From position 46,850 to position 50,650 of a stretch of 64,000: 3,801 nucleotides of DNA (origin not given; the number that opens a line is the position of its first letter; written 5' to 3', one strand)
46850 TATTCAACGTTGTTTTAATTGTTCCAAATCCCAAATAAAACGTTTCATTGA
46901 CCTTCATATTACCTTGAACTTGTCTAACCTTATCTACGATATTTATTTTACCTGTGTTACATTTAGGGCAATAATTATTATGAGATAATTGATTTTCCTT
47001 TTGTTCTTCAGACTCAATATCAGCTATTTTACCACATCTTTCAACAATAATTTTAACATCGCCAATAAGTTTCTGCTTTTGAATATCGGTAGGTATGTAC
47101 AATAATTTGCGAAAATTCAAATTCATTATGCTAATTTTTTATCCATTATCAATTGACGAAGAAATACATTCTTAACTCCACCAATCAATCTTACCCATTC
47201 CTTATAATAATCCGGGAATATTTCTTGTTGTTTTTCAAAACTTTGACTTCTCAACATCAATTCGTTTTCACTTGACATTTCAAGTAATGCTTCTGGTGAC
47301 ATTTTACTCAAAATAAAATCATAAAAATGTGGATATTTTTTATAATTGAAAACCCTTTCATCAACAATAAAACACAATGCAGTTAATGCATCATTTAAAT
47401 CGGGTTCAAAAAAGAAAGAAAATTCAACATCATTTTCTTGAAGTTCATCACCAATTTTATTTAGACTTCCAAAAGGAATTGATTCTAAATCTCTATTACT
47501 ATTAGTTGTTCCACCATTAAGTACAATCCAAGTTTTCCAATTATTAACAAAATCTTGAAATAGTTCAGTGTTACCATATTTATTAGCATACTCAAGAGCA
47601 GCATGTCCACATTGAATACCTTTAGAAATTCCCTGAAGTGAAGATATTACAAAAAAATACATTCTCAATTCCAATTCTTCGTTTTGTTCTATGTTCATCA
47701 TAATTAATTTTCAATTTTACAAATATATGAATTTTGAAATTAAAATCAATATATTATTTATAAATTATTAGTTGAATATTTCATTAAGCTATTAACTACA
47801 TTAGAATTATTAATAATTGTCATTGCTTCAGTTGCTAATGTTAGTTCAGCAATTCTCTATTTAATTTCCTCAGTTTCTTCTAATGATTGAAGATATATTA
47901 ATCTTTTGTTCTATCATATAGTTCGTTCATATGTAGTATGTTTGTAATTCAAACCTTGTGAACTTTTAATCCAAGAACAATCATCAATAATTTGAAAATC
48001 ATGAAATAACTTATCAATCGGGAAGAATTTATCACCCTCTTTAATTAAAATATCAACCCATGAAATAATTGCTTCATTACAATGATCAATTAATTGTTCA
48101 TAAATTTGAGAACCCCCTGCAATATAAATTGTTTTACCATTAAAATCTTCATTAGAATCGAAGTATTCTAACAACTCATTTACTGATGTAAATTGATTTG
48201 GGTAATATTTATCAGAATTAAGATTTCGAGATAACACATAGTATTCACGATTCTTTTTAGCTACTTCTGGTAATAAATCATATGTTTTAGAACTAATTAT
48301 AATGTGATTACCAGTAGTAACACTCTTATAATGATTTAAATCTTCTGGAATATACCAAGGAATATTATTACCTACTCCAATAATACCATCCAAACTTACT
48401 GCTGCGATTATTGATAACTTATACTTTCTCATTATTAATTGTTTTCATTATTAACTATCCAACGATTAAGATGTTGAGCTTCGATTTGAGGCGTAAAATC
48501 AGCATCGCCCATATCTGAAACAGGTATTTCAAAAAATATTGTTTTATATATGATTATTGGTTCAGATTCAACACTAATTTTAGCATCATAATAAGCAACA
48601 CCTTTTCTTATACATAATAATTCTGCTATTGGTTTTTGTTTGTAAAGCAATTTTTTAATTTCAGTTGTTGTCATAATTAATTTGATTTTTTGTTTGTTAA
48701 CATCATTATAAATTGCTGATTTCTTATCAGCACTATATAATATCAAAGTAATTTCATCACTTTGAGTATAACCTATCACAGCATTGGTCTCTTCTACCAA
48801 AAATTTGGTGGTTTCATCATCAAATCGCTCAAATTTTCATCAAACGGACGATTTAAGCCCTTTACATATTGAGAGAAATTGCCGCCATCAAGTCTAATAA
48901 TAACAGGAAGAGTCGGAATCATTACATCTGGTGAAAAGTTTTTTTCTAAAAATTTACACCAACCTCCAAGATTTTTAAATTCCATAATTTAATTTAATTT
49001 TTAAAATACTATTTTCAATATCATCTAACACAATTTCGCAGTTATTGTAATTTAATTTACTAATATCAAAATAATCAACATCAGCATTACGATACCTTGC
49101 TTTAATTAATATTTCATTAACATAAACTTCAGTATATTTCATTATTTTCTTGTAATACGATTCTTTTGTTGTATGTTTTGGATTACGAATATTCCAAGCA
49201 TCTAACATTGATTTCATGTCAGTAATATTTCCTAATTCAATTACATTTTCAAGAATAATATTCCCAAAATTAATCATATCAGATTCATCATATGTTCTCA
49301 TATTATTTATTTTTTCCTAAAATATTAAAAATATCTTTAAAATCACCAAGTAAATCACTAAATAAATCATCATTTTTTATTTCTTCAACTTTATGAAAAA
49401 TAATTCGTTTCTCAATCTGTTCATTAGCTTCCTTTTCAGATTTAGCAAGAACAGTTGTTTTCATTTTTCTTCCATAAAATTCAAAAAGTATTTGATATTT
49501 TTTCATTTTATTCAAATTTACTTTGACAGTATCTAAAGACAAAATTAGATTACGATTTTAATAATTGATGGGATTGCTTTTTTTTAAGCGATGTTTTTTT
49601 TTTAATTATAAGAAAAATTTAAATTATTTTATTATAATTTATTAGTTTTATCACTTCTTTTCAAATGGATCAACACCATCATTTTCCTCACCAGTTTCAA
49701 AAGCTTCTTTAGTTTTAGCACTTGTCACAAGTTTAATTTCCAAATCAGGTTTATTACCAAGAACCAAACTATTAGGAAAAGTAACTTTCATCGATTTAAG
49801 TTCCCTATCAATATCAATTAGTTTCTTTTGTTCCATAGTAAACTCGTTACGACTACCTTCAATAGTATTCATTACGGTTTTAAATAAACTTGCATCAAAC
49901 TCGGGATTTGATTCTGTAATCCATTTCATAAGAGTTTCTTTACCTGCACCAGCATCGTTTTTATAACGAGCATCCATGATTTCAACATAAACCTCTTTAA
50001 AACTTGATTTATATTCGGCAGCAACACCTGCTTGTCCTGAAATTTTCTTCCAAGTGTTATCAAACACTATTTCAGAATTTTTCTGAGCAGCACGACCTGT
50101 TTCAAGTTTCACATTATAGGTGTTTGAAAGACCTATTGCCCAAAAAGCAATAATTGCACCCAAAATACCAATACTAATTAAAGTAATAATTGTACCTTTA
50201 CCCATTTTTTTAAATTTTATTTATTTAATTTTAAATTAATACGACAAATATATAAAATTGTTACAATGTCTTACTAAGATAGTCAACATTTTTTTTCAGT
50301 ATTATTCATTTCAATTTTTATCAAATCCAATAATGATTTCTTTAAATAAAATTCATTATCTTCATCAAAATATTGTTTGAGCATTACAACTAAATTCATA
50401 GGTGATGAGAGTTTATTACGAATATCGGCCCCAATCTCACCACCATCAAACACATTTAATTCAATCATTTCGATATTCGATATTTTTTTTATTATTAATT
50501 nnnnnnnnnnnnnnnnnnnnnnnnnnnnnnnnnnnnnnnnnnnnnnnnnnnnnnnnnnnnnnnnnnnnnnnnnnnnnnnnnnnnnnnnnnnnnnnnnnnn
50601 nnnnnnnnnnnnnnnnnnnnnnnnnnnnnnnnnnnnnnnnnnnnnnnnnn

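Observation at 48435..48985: Thg1-like (tRNA 3'-5' polymerase) gene carrying a frameshift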

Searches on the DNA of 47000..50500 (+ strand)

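Call 7: search_dna_similar(query=window:47000-50500:+, collection=phages, mode=distant, max_rows=20)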
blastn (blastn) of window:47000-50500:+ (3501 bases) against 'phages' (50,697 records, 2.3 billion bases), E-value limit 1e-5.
No match.
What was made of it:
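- Tried and rejected: Close relatives: blastn of 47000-50500 against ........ phages found no match (call 7).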

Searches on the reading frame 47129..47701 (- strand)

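Call 19: search_protein_families(library=phrogs, proteins=[window:47129-47701:-], max_evalue=0.1)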
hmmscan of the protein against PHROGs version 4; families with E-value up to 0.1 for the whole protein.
seq(191 aa): 2 families
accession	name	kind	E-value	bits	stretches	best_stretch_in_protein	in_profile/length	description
phrog_3668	-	other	1.7e-19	71.2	1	12-122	3-107/152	hydrolase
phrog_1866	-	unknown function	0.014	16.4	1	29-67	27-68/126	-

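Call 20: search_protein_families(library=pfam, proteins=[window:47129-47701:-], max_evalue=0.1)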
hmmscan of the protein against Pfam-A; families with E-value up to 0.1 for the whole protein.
seq(191 aa): 0 families

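Call 64: search_protein_families(library=pfam, proteins=[window:47129-47701:-], max_evalue=1)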
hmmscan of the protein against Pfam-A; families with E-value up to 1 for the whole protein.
seq(191 aa): 0 families

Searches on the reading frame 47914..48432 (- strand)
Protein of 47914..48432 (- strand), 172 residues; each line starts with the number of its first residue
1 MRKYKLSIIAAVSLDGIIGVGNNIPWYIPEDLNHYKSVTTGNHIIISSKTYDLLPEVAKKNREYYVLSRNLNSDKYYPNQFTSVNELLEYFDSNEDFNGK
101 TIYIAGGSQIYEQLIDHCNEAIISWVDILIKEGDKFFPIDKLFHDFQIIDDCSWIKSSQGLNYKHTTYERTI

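Call 29: find_related_loci(query=window:47914-48432:-, collection=viral_contigs, flank=6000)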
Query window:47914-48432:- (172 aa) in viral_contigs; peptide patterns used: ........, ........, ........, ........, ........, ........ (x = any residue, [..] = any of these).
9 stretches matched a pattern, but none encodes a relative of the query by tblastn (E <= 1e-3).
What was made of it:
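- Tried and rejected: DHFR-based and neighbour-based searches also failed. find_related_loci with DHFR found nothing (call 29).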

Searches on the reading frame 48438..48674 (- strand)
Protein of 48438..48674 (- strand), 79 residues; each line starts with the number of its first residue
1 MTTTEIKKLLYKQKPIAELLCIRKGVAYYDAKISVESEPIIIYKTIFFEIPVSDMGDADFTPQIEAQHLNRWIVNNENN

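Call 19: search_protein_families(library=phrogs, proteins=[window:48438-48674:-], max_evalue=0.1)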
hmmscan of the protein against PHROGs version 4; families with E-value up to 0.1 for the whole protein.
seq(79 aa): 1 family
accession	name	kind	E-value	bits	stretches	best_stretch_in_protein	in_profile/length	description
phrog_20427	-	unknown function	0.00082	20.2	1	46-74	31-59/75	-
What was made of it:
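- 48435..48674 (-): Separate, intact 79-aa gene (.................) of the PHROG 20427 family. Function unknown. PHROG 20427 hit (call 19).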

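Call 20: search_protein_families(library=pfam, proteins=[window:48438-48674:-], max_evalue=0.1)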
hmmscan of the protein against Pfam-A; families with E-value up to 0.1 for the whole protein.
seq(79 aa): 0 families

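Call 30: find_related_loci(query=window:48438-48674:-, collection=viral_contigs, flank=4000)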
Query seq(79 aa) (79 aa) in viral_contigs; peptide patterns used: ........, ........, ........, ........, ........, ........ (x = any residue, [..] = any of these).
28 stretches matched a pattern; 4 encode a relative of the query (tblastn E <= 1e-3); 4 distinct loci.
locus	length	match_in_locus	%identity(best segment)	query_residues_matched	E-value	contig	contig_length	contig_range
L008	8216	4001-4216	56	1-79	4e-24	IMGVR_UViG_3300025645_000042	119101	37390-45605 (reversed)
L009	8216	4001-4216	56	1-79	4e-24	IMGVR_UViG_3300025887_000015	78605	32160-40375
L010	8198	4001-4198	55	1-73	5e-21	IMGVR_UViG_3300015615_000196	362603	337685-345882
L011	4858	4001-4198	44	1-73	2e-12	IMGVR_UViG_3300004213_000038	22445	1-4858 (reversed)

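Call 54: find_homologous_proteins(query=window:48438-48674:-, max_evalue=0.001)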
Query seq(79 aa) (79 aa): 87 proteins with E <= 0.001 among 87 candidates.
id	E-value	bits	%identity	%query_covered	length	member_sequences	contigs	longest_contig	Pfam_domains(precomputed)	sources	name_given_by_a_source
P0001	6.8e-45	168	100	100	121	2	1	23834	-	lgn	-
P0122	4.7e-33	130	76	99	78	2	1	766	-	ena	-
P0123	5.0e-31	124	71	100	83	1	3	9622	-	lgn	-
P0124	2.6e-30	122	76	96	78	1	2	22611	-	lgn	-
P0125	9.0e-30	120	75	96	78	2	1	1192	-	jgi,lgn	jgi:hypothetical protein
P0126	1.4e-29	119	75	96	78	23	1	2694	-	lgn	-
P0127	6.9e-29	117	75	95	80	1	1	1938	-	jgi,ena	jgi:hypothetical protein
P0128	7.5e-29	117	73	97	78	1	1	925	-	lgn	-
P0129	1.6e-28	116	76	90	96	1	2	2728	-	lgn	-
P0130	1.6e-25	106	66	96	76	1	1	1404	-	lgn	-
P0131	2.2e-25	106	68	92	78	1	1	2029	-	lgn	-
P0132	2.5e-25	106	67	95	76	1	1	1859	-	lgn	-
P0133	4.2e-25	105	66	95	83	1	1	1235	-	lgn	-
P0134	4.8e-25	105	66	100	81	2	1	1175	-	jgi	jgi:hypothetical protein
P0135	5.1e-25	105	67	92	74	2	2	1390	-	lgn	-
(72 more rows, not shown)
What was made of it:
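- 48435..48674 (-): 86 homologues are 66-105 aa long (call 54).
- On PHROG 20427 (small phage protein, unknown function): 86 homologues of 66-105 aa with 89-100% coverage (call 54).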

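Call 56: find_encoding_contigs(protein=P0124, flank=5000, max_places=3)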
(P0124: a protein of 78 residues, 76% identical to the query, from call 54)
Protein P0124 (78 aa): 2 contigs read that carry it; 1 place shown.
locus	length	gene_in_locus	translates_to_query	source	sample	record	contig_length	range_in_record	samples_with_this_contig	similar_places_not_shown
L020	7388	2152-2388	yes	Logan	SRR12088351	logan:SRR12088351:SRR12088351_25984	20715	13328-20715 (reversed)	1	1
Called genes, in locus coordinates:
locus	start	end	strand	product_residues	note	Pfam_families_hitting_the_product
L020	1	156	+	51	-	?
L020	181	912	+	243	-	PF18905:DUF5661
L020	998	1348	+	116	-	-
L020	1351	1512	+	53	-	-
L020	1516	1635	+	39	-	-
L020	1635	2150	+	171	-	PF05198:IF3_N, PF00707:IF3_C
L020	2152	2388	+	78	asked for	-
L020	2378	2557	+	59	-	-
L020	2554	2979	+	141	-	PF20274:cREC_REC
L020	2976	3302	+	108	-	-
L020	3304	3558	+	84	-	-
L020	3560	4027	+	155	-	-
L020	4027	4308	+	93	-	-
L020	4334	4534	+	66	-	-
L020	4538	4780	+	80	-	-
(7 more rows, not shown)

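Call 57: find_encoding_contigs(protein=P0123, flank=5000, max_places=3)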
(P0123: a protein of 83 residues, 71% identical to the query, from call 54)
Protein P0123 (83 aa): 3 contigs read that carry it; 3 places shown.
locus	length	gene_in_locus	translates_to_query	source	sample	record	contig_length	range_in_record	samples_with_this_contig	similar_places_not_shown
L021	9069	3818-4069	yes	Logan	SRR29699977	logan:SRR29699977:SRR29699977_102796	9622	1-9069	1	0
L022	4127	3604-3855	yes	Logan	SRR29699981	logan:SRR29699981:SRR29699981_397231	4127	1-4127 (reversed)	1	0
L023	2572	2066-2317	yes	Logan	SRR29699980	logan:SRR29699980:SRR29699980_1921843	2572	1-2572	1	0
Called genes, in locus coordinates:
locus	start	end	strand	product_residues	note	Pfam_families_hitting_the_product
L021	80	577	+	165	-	-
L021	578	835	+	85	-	-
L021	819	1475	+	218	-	PF00149:Metallophos (weak)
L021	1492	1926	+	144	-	-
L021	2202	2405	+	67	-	-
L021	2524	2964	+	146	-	-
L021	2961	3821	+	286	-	-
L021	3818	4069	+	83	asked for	-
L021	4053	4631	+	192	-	-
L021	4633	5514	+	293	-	-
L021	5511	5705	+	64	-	-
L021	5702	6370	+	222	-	-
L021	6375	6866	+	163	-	-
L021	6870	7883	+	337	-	-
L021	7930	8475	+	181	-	-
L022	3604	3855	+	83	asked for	-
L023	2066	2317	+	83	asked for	-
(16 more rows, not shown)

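Call 66: predict_structure(alignment_id=A4)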
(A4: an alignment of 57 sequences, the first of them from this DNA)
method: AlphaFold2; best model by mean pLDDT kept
length: 79 residues; sequences in the alignment: 57
mean_pLDDT: 90.0   pTM: 0.78
mean pLDDT of the five models: 90.0, 89.1, 88.8, 88.1, 86.7
residues with pLDDT >= 90: 58; 70-90: 16; 50-70: 3; < 50: 2
segments of 3 or more residues with pLDDT < 50: none
pLDDT, mean of each block of 10 residues (from residue 1): 89 97 97 83 92 91 96 74
secondary structure, 60 per line:
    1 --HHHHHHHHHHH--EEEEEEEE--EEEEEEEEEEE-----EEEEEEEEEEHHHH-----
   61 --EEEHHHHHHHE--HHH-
elements in order: H3-13 E16-23 E26-36 E42-51 H52-55 E63-65 H66-72
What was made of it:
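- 48435..48674 (-): The AlphaFold model has pLDDT 90 and folds from residue 1 (call 66).
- Tried and rejected: Function of the 79-aa protein: the AlphaFold model is confident (pLDDT 90, call 66).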

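Call 69: fold_search(model_id=the predicted structure, library=pdb)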
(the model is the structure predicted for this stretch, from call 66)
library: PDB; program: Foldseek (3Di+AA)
matches with E <= 10: 700; with E <= 0.001: 0
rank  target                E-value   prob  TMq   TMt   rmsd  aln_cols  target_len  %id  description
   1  8j1c_B                4.0e-01  0.18  0.32  0.10  12.5        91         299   11  Structure of amino acid dehydrogenase in complex with NADP (released 2023-08-16)
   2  3g8z                  4.3e-01  0.25  0.36  0.25   8.7        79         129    8  Crystal structure of protein of unknown function with cystatin-like fold (NP_639274.1) from Xanthomonas campestris at 1. (released 2009-02-24)
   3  5m18_A                4.8e-01  0.38  0.33  0.06   6.2        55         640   14  Crystal structure of PBP2a from MRSA in the presence of Cefepime ligand (released 2017-02-08)
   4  5m19_A                5.4e-01  0.35  0.33  0.06   6.2        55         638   14  Crystal structure of PBP2a from MRSA in the presence of Oxacillin ligand (released 2017-02-08)
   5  3zfz_B                5.4e-01  0.30  0.31  0.05   6.3        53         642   15  Crystal structure of ceftaroline acyl-PBP2a from MRSA with non- covalently bound ceftaroline and muramic acid at allos (released 2013-10-09)
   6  8j1c_C                6.2e-01  0.15  0.34  0.10  12.8        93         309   12  Structure of amino acid dehydrogenase in complex with NADP (released 2023-08-16)
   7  8j1c_D                6.6e-01  0.13  0.32  0.10  12.7        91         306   11  Structure of amino acid dehydrogenase in complex with NADP (released 2023-08-16)
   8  4f7u_H                6.6e-01  0.11  0.24  0.24  10.7        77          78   13  The 6S snRNP assembly intermediate (released 2013-01-30)
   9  4cpk_B                7.0e-01  0.30  0.33  0.06   6.3        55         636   14  Crystal structure of PBP2a double clinical mutant N146K-E150K from MRSA (released 2014-09-10)
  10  4v8m_AZ               7.0e-01  0.25  0.35  0.38   5.7        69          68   12  High-resolution cryo-electron microscopy structure of the Trypanosoma brucei ribosome (released 2014-07-09)
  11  4v98_AC               7.0e-01  0.10  0.24  0.24  10.7        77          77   13  The 8S snRNP Assembly Intermediate (released 2014-07-09)
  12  5nzh_B                7.0e-01  0.06  0.23  0.06  12.5        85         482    9  Crystal structure of UDP-glucose pyrophosphorylase V402W mutant from Leishmania major (released 2018-04-18)
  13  2oef                  7.0e-01  0.05  0.21  0.06  12.9        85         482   10  Open and Closed Structures of the UDP-Glucose Pyrophosphorylase from Leishmania major (released 2007-02-13)
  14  4ydz_A                7.4e-01  0.38  0.31  0.20   3.3        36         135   14  Stress-induced protein 1 from Caenorhabditis elegans (released 2015-06-10)
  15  8j1g_B                7.4e-01  0.13  0.31  0.09  12.7        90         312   10  Structure of amino acid dehydrogenase in complex with NADPH (released 2023-08-16)
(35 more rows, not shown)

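Call 70: fold_search(model_id=the predicted structure, library=viral)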
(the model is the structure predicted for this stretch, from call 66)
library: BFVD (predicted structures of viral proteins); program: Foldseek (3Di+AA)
matches with E <= 10: 1137; with E <= 0.001: 0
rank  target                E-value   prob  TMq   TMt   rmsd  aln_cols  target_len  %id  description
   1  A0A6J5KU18            4.0e-02  0.97  0.50  0.40   7.2        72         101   22  Uncharacterized protein [uncultured Caudovirales phage]
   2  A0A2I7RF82            5.2e-02  0.93  0.42  0.36   7.0        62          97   14  (no name in the UniProt tables at hand)
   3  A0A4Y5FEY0            6.2e-02  0.95  0.43  0.33  10.1        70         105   11  Uncharacterized protein [Lactobacillus phage 3-521]
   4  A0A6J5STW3            8.5e-02  0.80  0.38  0.17   4.7        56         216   20  DNA repair protein Rad52/59/22 [uncultured Caudovirales phage]
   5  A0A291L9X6            1.4e-01  0.92  0.42  0.42   3.6        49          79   14  Uncharacterized protein [Bordetella phage vB_BbrM_PHB04]
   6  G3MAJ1                1.4e-01  0.72  0.37  0.17   5.1        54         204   13  Gp450 [Bacillus phage G]
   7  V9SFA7                1.6e-01  0.80  0.41  0.36   4.8        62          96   13  Uncharacterized protein [Tunisvirus fontaine2]
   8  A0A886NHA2            1.7e-01  0.35  0.34  0.18  11.3        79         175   10  (no name in the UniProt tables at hand)
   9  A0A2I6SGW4            1.8e-01  0.66  0.35  0.48   3.8        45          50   16  Uncharacterized protein [Microplitis mediator bracovirus]
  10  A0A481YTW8            2.3e-01  0.87  0.47  0.23   4.8        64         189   17  Uncharacterized protein [Marseillevirus LCMAC102]
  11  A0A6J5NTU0            2.3e-01  0.57  0.30  0.28   8.1        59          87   12  Uncharacterized protein [uncultured Caudovirales phage]
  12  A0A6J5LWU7            2.6e-01  0.66  0.37  0.41   7.1        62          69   16  Uncharacterized protein [uncultured Caudovirales phage]
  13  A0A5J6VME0            2.6e-01  0.66  0.40  0.21   6.4        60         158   15  Uncharacterized protein (Fragment) [Megaviridae environmental sample]
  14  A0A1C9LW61            2.6e-01  0.63  0.44  0.39   6.5        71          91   11  (no name in the UniProt tables at hand)
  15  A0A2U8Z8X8            2.6e-01  0.60  0.38  0.47   7.5        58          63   12  Non-structural protein 3a [Porcine respiratory coronavirus]
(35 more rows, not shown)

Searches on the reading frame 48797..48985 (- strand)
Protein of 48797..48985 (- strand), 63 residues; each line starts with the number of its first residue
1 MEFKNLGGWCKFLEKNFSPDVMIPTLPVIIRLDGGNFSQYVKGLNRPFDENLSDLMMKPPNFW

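Call 74: list_cluster_members(proteins=[P0001, window:48797-48985:-, P0121])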
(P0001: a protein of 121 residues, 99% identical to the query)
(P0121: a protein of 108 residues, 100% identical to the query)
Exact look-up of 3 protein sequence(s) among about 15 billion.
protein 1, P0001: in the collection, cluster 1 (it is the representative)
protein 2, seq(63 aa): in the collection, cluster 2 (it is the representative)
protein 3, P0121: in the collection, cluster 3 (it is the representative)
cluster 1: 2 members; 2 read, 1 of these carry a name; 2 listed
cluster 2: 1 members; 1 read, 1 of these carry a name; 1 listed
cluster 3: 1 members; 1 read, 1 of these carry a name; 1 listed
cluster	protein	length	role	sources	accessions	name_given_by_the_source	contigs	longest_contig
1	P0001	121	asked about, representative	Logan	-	-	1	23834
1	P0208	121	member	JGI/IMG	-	hypothetical protein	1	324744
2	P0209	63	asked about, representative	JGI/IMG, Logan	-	tRNA(His) 5'-end guanylyltransferase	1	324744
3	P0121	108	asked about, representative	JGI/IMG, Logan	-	hypothetical protein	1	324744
